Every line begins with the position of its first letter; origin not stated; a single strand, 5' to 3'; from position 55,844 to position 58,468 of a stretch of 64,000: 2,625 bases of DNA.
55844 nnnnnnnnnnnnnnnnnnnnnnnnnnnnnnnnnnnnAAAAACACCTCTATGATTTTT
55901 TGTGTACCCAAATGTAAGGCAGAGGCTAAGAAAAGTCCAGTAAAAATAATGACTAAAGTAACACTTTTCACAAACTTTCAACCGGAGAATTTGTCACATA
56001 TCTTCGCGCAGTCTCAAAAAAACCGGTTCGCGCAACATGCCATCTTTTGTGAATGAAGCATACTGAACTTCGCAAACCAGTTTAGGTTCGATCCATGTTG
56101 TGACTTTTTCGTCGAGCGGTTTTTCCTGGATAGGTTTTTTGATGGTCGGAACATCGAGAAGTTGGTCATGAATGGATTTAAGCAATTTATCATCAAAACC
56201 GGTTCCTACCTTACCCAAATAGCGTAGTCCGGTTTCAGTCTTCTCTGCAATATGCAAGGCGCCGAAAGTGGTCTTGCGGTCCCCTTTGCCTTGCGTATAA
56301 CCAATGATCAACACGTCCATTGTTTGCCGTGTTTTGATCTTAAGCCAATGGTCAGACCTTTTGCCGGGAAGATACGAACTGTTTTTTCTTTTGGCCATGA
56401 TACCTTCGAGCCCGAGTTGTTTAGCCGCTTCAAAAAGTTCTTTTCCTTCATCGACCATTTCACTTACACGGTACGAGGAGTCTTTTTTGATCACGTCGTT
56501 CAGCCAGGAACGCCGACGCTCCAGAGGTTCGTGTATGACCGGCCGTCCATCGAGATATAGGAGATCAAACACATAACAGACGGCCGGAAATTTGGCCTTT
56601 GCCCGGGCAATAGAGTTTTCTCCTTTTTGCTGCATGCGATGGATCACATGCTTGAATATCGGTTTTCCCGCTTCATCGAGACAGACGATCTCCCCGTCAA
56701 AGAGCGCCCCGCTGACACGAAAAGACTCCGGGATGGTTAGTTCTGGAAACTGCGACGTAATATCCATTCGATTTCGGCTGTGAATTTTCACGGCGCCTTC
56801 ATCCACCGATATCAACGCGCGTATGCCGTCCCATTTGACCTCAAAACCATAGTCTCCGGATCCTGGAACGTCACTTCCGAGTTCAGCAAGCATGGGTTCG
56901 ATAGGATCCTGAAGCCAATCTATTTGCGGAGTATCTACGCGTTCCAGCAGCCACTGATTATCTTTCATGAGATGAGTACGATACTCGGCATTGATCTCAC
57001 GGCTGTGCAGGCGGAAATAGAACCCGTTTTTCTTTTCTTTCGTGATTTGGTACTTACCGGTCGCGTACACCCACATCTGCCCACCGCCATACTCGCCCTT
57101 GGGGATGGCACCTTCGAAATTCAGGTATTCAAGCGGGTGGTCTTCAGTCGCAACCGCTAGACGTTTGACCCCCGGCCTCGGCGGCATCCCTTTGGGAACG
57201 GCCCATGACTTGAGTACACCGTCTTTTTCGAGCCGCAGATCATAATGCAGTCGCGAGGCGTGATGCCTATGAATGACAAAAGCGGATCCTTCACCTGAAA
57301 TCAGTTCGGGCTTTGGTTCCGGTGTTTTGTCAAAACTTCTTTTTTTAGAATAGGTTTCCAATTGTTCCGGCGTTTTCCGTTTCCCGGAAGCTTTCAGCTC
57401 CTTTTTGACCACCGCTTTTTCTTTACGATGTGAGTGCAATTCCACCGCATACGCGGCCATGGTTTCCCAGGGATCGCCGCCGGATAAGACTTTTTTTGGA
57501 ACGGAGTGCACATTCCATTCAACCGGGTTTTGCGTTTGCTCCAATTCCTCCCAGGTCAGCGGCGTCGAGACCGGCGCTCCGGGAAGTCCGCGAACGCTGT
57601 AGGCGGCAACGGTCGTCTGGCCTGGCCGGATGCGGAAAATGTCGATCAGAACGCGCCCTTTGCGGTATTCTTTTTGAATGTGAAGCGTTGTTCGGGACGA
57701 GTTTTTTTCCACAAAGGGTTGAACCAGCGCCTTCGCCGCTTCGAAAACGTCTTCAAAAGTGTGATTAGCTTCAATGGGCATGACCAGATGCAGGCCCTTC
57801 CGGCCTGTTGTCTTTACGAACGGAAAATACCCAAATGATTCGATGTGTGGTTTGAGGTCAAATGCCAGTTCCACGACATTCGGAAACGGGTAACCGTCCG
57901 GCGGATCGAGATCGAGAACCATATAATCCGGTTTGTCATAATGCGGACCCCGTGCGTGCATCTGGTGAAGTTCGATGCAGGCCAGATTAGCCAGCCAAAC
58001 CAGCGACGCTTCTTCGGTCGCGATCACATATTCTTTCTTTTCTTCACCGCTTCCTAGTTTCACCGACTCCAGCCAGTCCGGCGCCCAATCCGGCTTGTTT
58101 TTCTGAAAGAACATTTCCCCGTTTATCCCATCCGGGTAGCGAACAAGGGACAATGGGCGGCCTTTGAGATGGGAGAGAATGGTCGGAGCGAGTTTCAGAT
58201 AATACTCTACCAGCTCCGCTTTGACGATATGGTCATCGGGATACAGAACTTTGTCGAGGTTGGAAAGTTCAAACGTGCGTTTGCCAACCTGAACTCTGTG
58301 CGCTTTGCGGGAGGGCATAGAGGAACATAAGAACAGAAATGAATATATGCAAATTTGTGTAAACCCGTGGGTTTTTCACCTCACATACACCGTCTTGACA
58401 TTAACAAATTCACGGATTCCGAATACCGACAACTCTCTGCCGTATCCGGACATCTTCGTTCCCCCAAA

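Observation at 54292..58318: NHEJ locus ligD-ku extended by a TPR protein carrying two beta-clamp-binding-like motifs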

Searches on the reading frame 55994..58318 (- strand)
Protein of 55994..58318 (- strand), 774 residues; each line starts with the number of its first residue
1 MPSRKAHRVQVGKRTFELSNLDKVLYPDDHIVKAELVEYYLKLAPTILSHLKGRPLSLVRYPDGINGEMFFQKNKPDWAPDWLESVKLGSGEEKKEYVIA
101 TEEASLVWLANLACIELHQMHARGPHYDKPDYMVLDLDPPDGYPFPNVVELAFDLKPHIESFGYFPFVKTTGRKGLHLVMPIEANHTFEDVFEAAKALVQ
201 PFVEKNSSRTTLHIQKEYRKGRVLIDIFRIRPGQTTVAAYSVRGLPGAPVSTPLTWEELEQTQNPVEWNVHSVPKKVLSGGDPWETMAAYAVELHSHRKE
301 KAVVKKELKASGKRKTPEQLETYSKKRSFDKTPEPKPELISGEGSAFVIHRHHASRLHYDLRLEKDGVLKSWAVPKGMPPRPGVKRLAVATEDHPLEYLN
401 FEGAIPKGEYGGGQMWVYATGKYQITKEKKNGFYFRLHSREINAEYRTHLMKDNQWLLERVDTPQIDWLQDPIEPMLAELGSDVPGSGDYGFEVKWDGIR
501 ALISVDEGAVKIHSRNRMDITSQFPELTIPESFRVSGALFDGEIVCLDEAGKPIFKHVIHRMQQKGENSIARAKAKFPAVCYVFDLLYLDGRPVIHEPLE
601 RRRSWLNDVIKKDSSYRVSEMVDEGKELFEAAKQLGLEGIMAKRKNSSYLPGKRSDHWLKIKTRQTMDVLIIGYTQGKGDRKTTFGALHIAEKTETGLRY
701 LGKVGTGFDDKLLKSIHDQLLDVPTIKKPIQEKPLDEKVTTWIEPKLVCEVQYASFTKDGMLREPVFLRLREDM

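Call 3: search_protein_families(library=pfam, proteins=[window:55994-58318:-], max_evalue=0.01)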
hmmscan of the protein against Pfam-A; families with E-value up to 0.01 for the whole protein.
window:55994-58318:- (774 aa): 6 families
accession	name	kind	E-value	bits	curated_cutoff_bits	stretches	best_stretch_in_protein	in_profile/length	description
PF21686.3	LigD_Prim-Pol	-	5.1e-82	275.7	27.4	1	33-284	2-254/254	LigD, primase-polymerase domain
PF01068.26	DNA_ligase_A_M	-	9e-39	133.7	26.2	1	475-662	1-204/204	ATP dependent DNA ligase domain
PF13298.12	LigD_N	-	4.6e-33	114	31.1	1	350-446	1-103/107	DNA Ligase D 3'-phosphoesterase domain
PF04679.21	DNA_ligase_A_C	-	1.5e-24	86.7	27.5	1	682-773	2-93/94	ATP dependent DNA ligase C terminal region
PF14743.12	DNA_ligase_OB_2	-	0.00012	22.4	28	1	676-771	1-66/66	DNA ligase OB-like domain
PF01331.24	mRNA_cap_enzyme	-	0.009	16.3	29.6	0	490-550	18-83/194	mRNA capping enzyme, catalytic domain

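Call 4: search_protein_families(library=ncbifam, proteins=[window:55994-58318:-], max_evalue=0.01)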
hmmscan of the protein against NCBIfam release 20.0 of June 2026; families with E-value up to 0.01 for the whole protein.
window:55994-58318:- (774 aa): 15 families
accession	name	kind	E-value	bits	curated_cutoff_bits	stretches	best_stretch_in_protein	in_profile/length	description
NF007210.0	PRK09632.1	equivalog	1.7e-191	638.4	989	1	6-773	5-771/781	ATP-dependent DNA ligase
NF004628.0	PRK05972.1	subfamily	2.8e-187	624.6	895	3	10-297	576-861/870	ATP-dependent DNA ligase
TIGR02776.1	NHEJ_ligase_prk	equivalog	3.5e-149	498.4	373.2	2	9-288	310-586/587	DNA ligase D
NF007211.0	PRK09633.1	equivalog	1.1e-95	321.3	774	2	14-290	321-593/610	DNA ligase D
TIGR02779.1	NHEJ_ligase_lig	equivalog_domain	8.4e-79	264.9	227.75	1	475-774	1-295/302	non-homologous end-joining DNA ligase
TIGR02778.1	ligD_pol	equivalog_domain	2.7e-72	243.4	214.7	1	17-260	2-244/245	non-homologous end-joining DNA ligase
NF005796.0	PRK07636.1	subfamily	7.7e-48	163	337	1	473-770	3-273/275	ATP-dependent DNA ligase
TIGR02777.1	LigD_PE_dom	equivalog_domain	1.1e-47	161.7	144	1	320-461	1-153/156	DNA ligase D, 3'-phosphoesterase domain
TIGR00574.1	dnl1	superfamily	6.8e-47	160.3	217.8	1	472-773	169-510/527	ATP-dependent DNA ligase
NF041331.1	LigA_Halo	equivalog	1.3e-42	146.1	830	1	471-773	227-535/552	ATP-dependent DNA ligase LigA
NF002868.0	PRK03180.1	equivalog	6.3e-42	143.9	641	1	471-755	182-466/509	ATP-dependent DNA ligase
NF006078.0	PRK08224.1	equivalog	1.9e-36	125.7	296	1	470-773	6-323/350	ATP-dependent DNA ligase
NF006701.0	PRK09247.1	equivalog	2.8e-30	105.8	543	1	487-717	224-466/540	ATP-dependent DNA ligase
TIGR04120.1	DNA_lig_bact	equivalog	4.6e-30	105.1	400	1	455-728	184-467/526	cisplatin damage response ATP-dependent DNA ligase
NF006592.0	PRK09125.1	equivalog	1.4e-11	44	200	1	622-711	159-246/283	DNA ligase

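Call 56: search_protein_families(library=padloc, proteins=[window:55994-58318:-], max_evalue=0.001)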
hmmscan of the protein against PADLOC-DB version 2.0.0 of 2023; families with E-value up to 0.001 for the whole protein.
window:55994-58318:- (774 aa): 0 families
